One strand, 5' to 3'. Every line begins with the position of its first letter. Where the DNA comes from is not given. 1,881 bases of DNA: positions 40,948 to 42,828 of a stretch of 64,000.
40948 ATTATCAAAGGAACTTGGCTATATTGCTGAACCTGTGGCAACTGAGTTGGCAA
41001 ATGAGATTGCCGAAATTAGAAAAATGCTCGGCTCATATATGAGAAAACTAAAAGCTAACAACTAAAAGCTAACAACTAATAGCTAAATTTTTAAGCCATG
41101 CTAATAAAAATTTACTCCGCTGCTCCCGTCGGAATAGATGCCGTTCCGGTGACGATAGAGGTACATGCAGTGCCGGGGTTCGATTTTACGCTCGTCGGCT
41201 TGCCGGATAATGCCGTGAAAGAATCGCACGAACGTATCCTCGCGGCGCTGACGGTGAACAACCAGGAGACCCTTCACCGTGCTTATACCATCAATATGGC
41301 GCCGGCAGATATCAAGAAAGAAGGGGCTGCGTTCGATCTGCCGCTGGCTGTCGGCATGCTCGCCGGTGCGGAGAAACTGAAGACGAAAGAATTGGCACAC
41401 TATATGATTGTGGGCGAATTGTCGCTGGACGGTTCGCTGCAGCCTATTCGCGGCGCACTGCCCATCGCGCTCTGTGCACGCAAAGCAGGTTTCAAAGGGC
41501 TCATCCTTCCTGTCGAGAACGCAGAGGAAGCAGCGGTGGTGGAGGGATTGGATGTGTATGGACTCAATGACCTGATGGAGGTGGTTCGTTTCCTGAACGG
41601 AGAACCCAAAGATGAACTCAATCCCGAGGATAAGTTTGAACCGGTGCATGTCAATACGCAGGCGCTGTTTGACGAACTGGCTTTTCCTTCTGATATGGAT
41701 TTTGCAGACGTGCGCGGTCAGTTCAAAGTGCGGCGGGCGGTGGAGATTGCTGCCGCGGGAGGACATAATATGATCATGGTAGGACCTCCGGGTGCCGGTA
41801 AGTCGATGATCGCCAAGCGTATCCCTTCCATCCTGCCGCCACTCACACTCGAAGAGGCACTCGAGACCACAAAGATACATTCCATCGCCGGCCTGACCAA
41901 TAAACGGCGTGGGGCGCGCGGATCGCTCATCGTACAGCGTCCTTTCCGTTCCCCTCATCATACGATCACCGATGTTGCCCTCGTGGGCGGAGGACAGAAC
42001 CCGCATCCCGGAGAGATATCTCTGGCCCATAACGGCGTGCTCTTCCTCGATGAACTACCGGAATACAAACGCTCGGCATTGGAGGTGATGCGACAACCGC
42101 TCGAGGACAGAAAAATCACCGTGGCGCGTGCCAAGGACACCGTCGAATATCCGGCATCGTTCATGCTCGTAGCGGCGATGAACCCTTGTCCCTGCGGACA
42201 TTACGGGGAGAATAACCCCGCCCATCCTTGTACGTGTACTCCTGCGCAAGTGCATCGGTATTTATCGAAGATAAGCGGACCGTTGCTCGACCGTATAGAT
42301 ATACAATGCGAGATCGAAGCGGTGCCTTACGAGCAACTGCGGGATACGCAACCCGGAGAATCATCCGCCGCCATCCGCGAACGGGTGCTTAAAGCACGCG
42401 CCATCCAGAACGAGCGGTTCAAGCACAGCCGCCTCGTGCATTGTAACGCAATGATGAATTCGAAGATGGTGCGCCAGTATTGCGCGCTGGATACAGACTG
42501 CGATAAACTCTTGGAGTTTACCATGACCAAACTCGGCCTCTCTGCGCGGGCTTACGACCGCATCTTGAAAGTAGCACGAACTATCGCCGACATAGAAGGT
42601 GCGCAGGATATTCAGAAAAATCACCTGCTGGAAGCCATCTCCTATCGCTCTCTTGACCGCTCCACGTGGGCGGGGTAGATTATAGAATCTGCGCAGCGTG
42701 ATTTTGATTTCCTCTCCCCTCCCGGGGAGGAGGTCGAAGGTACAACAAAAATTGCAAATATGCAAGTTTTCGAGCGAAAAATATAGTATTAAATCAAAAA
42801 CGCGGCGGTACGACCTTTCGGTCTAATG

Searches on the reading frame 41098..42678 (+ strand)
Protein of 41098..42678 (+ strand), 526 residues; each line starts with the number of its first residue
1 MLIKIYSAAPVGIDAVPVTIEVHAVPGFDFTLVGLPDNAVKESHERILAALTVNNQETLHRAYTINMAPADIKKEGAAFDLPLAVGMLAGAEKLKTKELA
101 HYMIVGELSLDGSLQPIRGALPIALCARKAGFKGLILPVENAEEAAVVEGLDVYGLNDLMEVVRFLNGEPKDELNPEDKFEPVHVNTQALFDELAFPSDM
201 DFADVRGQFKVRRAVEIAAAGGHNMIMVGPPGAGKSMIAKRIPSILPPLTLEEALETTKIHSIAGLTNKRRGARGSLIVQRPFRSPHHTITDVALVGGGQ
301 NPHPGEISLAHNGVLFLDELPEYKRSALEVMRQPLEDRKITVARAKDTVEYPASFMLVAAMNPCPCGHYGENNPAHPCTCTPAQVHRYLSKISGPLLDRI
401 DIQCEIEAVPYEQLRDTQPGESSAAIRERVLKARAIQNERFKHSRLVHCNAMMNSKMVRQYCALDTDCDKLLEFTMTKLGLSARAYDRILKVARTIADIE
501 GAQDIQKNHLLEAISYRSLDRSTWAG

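Call 80: search_protein_families(library=pfam, proteins=[window:41098-42678:+], max_evalue=0.0001)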
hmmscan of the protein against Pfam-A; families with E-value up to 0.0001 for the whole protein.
window:41098-42678:+ (526 aa): 6 families
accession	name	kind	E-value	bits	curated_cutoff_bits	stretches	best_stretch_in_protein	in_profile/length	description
PF01078.27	Mg_chelatase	-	2.2e-94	315.1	20.3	1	201-413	1-206/207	Magnesium chelatase, subunit ChlI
PF13541.12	ChlI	-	5.1e-39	133.4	27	1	20-141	1-121/121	Subunit ChlI of Mg-chelatase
PF13335.12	Mg_chelatase_C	-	1e-34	119.4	26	1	420-517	1-94/94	Magnesium chelatase, subunit ChlI C-terminal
PF07728.20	AAA_5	-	1.8e-10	41.4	22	1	224-369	1-126/139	AAA domain (dynein-related subfamily)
PF00493.29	MCM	-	1.7e-08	34.3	23.3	1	304-374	114-183/224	MCM P-loop domain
PF00158.32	Sigma54_activat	-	3.4e-05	24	20.2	0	298-362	80-142/168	Sigma-54 interaction domain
